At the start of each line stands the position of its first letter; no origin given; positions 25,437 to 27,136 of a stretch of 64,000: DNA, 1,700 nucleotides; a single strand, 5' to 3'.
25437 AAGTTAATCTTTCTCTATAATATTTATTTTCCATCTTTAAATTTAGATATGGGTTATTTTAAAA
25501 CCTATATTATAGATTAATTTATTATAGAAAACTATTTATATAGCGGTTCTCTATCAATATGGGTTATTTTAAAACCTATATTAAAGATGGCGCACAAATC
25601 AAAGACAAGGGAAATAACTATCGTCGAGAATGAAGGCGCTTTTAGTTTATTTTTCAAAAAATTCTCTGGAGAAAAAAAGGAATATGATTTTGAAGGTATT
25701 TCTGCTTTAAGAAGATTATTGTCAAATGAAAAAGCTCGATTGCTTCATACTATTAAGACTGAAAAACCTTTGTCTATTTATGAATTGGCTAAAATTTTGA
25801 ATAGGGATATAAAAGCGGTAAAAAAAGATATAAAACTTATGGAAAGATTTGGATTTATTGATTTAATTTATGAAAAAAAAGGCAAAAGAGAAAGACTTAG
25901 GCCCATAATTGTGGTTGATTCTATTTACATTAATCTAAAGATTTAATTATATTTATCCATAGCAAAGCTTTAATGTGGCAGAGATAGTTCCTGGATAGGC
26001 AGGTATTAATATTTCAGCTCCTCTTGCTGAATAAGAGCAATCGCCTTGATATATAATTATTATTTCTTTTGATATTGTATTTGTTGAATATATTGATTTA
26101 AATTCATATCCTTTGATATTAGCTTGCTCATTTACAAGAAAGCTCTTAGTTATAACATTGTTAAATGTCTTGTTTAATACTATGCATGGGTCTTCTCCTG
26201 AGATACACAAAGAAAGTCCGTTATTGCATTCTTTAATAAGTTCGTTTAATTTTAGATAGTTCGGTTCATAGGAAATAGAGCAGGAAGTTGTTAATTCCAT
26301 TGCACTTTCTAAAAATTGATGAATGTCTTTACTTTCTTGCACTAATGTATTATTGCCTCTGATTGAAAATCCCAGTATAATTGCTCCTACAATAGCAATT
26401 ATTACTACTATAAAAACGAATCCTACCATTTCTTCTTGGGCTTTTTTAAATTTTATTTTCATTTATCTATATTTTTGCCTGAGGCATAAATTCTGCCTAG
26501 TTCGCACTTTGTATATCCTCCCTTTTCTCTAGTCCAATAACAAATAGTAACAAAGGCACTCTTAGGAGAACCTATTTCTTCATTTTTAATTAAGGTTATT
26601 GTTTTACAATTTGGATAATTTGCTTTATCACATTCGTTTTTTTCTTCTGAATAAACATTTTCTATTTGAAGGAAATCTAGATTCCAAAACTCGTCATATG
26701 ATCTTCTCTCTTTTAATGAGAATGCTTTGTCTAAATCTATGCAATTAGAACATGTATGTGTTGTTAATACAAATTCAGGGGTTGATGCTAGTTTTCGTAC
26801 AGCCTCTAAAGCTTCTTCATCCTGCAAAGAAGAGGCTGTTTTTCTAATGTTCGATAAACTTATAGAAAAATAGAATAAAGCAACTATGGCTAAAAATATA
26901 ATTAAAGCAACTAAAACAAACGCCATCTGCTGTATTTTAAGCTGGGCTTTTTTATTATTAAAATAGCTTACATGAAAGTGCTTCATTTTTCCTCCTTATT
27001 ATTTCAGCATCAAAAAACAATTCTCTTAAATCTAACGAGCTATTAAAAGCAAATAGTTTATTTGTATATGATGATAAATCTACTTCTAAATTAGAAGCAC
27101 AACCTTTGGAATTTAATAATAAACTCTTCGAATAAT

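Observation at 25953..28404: Operon of four consecutive class-III-signal-peptide (type IV pilin-like) genes without an assembly ATPase nearby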

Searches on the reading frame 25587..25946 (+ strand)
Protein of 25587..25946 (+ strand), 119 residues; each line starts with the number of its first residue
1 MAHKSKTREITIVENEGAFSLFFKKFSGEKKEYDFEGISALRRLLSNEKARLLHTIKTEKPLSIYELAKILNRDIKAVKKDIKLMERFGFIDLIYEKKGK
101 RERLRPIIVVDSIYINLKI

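Call 4: search_protein_families(library=pfam, proteins=[window:25587-25946:+], max_evalue=1)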
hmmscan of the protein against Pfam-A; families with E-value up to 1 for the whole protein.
window:25587-25946:+ (119 aa): 6 families
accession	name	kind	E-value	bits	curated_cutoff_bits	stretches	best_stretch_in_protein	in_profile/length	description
PF25212.1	HVO_A0114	-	2.5e-18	66.1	27.6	1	31-112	6-83/84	HVO_A0114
PF08279.18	HTH_11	-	4e-06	27.1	25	1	52-99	5-51/55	HTH domain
PF01047.28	MarR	-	0.00015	22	24.6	1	45-92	1-48/59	MarR family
PF12840.13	HTH_20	-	0.031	14.7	27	1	50-93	7-50/51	Helix-turn-helix domain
PF14647.11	FAM91_N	-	0.066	12.8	25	1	59-93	257-291/307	FAM91 N-terminus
PF06595.17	BDV_P24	-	0.13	12.6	27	1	64-98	134-166/202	Borna disease virus P24 protein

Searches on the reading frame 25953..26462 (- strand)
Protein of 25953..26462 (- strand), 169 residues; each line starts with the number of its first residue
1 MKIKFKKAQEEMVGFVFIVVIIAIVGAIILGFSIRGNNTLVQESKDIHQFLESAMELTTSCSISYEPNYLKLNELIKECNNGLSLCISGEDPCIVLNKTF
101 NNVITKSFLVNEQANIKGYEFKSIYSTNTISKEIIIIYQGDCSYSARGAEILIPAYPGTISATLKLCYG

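Call 4: search_protein_families(library=pfam, proteins=[window:25953-26462:-], max_evalue=1)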
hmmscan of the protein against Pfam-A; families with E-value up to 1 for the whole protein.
window:25953-26462:- (169 aa): 0 families

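Call 8: search_protein_families(library=ncbifam, proteins=[window:25953-26462:-], max_evalue=0.1)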
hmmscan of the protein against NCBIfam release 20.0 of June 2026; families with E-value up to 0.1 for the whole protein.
window:25953-26462:- (169 aa): 2 families
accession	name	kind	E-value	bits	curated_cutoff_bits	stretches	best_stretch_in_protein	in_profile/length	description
NF002233.0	PRK01146.1-1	equivalog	0.022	14.7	79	1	75-149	5-68/92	DNA-directed RNA polymerase subunit L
NF004607.0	PRK05935.1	equivalog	0.067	13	219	0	14-78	111-173/190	biotin--protein ligase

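Call 50: search_solved_structures(query=A4, max_evalue=10, show_alignments=2)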
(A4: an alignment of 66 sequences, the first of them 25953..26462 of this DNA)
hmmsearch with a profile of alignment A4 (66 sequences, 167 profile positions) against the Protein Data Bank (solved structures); distinct sequences matched with E-value up to 10: 11.
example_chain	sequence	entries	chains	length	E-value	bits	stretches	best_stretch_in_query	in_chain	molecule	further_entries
7wsg_A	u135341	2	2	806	0.98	12.4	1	13-43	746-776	Angiotensin-converting enzyme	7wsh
2nn6_A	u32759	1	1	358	1.1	12.3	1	70-102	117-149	Polymyositis/scleroderma autoantigen 1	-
7dqa_A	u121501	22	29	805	5.3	10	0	13-42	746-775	Angiotensin-converting enzyme 2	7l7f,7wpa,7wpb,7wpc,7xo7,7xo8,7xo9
9kxt_B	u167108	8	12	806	5.3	10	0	13-42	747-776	Angiotensin-converting enzyme 2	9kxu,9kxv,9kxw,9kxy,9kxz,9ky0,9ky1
9va1_C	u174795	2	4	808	5.4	10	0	13-42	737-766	Angiotensin-converting enzyme 2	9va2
8p2w_A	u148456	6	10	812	5.4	10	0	13-42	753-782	Processed angiotensin-converting enzyme 2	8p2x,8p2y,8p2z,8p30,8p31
6m17_B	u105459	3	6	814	5.5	10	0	13-42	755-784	Angiotensin-converting enzyme 2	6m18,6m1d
8wby_B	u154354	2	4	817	5.5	10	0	13-42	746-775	Angiotensin-converting enzyme 2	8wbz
8wm3_B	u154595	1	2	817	5.5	10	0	13-42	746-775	Angiotensin-converting enzyme 2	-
7dwx_B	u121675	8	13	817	5.5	10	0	13-42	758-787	Angiotensin-converting enzyme 2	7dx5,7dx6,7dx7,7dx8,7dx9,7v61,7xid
7y75_A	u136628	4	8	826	5.6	9.9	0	13-42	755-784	Angiotensin-converting enzyme 2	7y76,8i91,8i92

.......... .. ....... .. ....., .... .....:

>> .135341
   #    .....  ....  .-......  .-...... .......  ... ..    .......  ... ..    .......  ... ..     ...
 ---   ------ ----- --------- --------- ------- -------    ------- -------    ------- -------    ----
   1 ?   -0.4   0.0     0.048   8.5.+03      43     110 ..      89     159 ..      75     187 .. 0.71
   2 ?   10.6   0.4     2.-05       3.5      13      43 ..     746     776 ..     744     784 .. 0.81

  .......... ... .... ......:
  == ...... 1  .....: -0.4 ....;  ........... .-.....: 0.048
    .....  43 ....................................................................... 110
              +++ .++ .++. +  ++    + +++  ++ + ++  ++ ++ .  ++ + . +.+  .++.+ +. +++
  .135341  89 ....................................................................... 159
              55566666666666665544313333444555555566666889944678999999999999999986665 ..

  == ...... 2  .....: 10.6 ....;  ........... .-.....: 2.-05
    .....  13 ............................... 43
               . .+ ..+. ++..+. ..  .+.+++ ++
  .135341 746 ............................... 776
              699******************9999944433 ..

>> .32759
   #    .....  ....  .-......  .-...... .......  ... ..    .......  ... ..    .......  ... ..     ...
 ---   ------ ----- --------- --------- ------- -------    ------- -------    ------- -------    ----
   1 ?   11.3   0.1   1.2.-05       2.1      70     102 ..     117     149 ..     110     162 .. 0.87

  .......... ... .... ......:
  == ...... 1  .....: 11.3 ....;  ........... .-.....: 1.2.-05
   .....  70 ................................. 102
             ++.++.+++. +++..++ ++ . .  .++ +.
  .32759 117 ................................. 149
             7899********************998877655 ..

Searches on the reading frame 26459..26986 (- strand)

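Call 4: search_protein_families(library=pfam, proteins=[window:26459-26986:-], max_evalue=1)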
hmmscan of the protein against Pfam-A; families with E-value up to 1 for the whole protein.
window:26459-26986:- (175 aa): 3 families
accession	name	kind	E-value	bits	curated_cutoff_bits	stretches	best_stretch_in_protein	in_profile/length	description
PF15168.11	TRIQK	-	0.067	13.6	27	1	11-43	41-74/79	Triple QxxK/R motif-containing protein family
PF06667.17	PspB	-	0.1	13.1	25.6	1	21-64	2-47/73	Phage shock protein B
PF05569.17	Peptidase_M56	-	0.13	11.8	31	1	10-68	87-146/296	BlaR1 peptidase M56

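Call 8: search_protein_families(library=ncbifam, proteins=[window:26459-26986:-], max_evalue=0.1)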
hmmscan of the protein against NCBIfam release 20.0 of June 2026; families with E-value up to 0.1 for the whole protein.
window:26459-26986:- (175 aa): 3 families
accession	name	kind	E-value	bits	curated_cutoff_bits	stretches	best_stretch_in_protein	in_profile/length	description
NF045846.1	MSC0882_dom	subfamily_domain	0.0027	16.9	60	1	5-56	29-81/244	MSC_0882 family membrane protein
TIGR02976.1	phageshock_pspB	equivalog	0.0092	16.2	51.7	1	21-60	3-44/75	envelope stress response membrane protein PspB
NF006993.0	PRK09458.1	equivalog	0.061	13.7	90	1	20-65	2-46/75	envelope stress response membrane protein PspB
